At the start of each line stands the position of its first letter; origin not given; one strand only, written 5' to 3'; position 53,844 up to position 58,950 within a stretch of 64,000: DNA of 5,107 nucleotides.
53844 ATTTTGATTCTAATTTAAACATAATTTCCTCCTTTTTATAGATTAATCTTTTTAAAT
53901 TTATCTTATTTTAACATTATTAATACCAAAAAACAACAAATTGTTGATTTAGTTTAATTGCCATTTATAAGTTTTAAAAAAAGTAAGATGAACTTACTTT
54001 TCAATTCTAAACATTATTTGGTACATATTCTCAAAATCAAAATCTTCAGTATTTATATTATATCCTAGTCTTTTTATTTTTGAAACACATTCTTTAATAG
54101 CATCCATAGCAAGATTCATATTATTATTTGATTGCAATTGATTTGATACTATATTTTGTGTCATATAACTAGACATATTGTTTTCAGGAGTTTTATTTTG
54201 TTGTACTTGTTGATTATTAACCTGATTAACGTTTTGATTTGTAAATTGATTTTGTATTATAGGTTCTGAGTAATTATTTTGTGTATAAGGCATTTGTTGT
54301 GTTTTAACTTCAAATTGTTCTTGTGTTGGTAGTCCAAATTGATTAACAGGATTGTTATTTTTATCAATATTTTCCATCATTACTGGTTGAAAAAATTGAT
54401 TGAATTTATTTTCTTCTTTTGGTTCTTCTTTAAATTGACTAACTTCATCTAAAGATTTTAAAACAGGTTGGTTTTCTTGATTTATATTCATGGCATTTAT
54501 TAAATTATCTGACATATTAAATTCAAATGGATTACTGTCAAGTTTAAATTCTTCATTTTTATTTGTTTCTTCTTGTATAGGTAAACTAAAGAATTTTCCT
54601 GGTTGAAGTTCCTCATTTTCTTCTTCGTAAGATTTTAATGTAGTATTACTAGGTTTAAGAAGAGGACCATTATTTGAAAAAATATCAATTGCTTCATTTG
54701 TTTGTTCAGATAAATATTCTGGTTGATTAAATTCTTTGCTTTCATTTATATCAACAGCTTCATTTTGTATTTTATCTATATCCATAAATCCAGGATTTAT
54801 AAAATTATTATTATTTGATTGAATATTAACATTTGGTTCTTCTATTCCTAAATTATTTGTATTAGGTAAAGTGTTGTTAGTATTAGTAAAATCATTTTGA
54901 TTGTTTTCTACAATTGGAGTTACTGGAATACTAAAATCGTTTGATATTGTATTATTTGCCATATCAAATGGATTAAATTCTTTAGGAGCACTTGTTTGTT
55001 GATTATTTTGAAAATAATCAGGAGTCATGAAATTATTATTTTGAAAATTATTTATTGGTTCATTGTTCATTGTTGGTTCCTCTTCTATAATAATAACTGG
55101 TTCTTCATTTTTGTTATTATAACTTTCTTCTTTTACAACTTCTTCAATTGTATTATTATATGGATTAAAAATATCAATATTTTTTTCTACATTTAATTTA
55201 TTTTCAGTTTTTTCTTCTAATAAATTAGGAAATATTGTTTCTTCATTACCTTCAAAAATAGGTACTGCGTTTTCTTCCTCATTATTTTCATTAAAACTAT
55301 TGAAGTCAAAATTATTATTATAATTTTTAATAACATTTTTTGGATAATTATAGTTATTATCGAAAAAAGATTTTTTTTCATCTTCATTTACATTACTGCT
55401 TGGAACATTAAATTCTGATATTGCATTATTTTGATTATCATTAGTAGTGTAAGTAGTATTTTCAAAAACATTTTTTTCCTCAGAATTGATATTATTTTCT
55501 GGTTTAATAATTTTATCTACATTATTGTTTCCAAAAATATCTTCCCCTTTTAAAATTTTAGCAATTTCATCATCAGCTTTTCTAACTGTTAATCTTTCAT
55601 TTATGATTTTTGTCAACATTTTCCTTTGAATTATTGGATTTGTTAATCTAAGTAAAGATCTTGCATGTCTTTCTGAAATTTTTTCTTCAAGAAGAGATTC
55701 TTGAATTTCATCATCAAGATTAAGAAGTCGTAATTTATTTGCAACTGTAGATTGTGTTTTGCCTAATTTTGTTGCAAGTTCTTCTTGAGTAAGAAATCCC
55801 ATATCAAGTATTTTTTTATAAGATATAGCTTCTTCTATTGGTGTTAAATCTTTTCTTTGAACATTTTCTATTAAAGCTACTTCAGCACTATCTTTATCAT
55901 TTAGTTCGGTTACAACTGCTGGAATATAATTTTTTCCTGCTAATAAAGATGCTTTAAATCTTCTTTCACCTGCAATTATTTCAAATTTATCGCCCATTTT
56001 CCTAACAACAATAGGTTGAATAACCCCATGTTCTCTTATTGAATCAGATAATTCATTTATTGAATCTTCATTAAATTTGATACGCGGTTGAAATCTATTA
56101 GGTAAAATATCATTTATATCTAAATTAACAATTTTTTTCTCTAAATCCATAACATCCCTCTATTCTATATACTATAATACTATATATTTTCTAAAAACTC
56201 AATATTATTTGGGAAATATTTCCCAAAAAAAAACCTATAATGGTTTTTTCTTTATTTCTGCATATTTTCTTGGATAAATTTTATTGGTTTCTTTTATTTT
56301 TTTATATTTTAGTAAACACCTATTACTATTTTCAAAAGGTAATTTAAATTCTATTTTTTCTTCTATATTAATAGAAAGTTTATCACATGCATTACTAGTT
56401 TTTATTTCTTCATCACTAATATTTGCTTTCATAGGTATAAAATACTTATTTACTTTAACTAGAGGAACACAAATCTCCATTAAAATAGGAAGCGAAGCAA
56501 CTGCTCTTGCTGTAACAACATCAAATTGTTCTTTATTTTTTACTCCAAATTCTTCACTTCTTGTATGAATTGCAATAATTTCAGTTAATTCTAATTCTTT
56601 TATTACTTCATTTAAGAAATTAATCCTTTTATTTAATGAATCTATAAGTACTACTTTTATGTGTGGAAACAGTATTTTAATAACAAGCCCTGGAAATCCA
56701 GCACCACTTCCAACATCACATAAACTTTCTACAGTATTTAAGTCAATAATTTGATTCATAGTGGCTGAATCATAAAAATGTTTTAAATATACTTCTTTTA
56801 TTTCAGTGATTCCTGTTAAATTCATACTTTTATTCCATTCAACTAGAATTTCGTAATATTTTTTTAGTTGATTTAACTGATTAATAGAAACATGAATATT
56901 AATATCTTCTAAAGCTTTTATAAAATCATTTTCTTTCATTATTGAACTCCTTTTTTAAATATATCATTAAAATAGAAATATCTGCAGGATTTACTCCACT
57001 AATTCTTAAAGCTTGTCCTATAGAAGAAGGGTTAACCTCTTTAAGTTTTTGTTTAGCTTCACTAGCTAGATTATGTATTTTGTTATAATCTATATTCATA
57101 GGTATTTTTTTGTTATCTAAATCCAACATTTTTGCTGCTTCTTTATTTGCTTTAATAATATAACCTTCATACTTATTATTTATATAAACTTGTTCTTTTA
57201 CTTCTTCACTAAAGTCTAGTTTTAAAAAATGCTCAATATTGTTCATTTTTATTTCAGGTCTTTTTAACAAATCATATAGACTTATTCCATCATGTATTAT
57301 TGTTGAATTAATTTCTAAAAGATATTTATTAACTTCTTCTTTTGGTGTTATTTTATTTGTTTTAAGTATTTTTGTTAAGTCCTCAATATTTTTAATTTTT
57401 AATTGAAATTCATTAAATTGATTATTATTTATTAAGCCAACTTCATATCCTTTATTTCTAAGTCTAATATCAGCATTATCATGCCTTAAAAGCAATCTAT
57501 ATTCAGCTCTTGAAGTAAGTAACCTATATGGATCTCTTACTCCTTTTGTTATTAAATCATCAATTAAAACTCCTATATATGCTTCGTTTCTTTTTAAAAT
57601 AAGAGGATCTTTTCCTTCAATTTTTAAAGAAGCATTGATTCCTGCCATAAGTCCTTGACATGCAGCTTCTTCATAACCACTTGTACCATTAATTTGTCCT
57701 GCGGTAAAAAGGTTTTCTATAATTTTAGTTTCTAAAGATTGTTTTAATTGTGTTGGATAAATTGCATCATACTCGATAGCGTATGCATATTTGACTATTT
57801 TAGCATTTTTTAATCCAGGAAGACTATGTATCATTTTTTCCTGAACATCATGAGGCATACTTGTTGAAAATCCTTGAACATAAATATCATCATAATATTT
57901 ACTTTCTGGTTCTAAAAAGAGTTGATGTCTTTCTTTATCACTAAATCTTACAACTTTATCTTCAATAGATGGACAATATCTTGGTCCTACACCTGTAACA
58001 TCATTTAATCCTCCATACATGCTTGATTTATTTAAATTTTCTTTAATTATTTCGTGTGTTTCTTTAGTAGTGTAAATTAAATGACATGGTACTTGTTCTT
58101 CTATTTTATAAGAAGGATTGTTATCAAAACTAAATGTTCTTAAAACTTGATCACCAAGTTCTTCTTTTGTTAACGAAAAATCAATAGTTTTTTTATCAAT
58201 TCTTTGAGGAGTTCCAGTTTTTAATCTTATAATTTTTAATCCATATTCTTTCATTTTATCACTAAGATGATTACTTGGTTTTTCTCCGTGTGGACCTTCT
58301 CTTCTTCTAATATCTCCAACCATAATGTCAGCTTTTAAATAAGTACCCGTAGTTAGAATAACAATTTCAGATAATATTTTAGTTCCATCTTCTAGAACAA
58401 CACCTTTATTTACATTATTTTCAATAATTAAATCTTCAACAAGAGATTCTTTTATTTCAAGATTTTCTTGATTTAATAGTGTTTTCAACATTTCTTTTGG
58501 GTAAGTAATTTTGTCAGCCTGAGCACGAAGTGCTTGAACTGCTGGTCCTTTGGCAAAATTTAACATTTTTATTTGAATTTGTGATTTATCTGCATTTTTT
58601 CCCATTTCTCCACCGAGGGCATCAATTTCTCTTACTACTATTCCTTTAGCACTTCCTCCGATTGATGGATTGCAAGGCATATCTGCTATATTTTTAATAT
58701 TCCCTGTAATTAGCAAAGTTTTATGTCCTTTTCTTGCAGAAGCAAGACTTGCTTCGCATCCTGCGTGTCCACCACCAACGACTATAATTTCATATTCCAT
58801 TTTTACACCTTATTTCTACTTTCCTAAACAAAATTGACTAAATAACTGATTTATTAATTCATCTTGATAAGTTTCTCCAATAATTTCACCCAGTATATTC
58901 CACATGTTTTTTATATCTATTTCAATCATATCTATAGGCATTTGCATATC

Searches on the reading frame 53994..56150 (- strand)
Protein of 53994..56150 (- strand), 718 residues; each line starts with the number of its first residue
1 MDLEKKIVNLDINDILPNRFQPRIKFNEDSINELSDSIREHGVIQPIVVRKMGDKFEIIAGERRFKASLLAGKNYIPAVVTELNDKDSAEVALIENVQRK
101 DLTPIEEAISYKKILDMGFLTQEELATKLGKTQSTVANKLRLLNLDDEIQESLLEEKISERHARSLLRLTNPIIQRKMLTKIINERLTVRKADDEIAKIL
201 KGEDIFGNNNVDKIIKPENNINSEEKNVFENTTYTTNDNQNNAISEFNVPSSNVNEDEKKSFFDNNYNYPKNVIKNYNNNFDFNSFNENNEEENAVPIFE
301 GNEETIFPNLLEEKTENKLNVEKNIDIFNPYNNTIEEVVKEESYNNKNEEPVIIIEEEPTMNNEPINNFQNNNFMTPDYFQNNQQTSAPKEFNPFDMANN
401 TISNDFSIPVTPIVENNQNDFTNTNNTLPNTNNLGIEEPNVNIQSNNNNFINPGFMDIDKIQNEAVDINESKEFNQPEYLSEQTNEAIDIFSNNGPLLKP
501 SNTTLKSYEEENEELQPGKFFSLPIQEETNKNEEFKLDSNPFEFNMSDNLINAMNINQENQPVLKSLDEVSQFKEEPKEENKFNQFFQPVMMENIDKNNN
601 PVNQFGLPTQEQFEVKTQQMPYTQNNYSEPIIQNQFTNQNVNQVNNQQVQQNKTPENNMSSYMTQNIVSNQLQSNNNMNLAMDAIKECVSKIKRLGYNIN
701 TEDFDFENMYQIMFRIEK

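Call 51: search_protein_families(library=pfam, proteins=[window:53994-56150:-], max_evalue=0.00001)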
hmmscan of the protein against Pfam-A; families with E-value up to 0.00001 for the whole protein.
window:53994-56150:- (718 aa): 2 families
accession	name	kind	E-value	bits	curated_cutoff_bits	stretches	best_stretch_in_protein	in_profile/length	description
PF02195.25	ParB_N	-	7.9e-32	109.6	26.3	1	6-98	2-95/95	ParB N-terminal domain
PF17762.8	HTH_ParB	-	1.8e-31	108.7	22.6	1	100-199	1-100/102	ParB HTH domain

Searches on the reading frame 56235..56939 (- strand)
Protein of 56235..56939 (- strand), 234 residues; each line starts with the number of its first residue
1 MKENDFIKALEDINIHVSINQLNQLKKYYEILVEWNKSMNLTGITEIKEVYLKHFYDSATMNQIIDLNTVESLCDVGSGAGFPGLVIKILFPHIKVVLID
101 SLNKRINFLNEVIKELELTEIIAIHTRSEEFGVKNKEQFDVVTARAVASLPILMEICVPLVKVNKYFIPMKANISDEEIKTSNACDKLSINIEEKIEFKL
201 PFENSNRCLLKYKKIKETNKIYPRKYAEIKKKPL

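Call 51: search_protein_families(library=pfam, proteins=[window:56235-56939:-], max_evalue=0.00001)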
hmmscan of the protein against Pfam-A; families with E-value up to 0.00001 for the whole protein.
window:56235-56939:- (234 aa): 2 families
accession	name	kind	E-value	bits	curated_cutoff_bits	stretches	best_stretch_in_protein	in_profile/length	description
PF02527.21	GidB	-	2.3e-53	180.7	27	1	21-188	1-165/184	rRNA small subunit methyltransferase G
PF13847.12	Methyltransf_31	-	7.7e-06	26.1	27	0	72-157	6-97/145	Methyltransferase domain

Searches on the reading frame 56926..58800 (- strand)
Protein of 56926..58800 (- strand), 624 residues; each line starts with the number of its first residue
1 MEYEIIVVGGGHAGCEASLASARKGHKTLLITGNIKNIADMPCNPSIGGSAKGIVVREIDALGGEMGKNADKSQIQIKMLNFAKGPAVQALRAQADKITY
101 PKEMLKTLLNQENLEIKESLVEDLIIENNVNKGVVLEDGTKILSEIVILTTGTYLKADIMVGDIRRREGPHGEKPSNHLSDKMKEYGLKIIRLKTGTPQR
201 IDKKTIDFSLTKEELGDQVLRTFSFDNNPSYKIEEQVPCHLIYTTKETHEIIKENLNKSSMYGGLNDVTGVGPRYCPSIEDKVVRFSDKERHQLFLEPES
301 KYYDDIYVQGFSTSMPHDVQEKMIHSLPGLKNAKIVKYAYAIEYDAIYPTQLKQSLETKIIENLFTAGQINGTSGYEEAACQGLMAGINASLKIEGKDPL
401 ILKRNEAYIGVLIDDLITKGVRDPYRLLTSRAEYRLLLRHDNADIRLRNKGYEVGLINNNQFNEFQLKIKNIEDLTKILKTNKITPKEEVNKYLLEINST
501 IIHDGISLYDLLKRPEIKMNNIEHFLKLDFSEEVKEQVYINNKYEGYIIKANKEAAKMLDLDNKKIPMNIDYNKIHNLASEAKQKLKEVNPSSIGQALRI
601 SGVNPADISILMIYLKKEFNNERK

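Call 51: search_protein_families(library=pfam, proteins=[window:56926-58800:-], max_evalue=0.00001)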
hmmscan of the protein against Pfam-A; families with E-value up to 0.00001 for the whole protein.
window:56926-58800:- (624 aa): 3 families
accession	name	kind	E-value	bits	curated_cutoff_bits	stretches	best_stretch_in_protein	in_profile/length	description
PF01134.28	GIDA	-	1.1e-162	542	22.1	1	5-398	2-391/391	Glucose inhibited division protein A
PF13932.14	SAM_GIDA_C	-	1.2e-23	83.1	27.1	1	557-612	2-57/57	tRNA modifying enzyme MnmG/GidA C-terminal helical bundle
PF21680.2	GIDA_C_1st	-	7.1e-20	72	24.7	1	461-550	3-94/96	tRNA modifying enzyme MnmG/GidA C-terminal helical domain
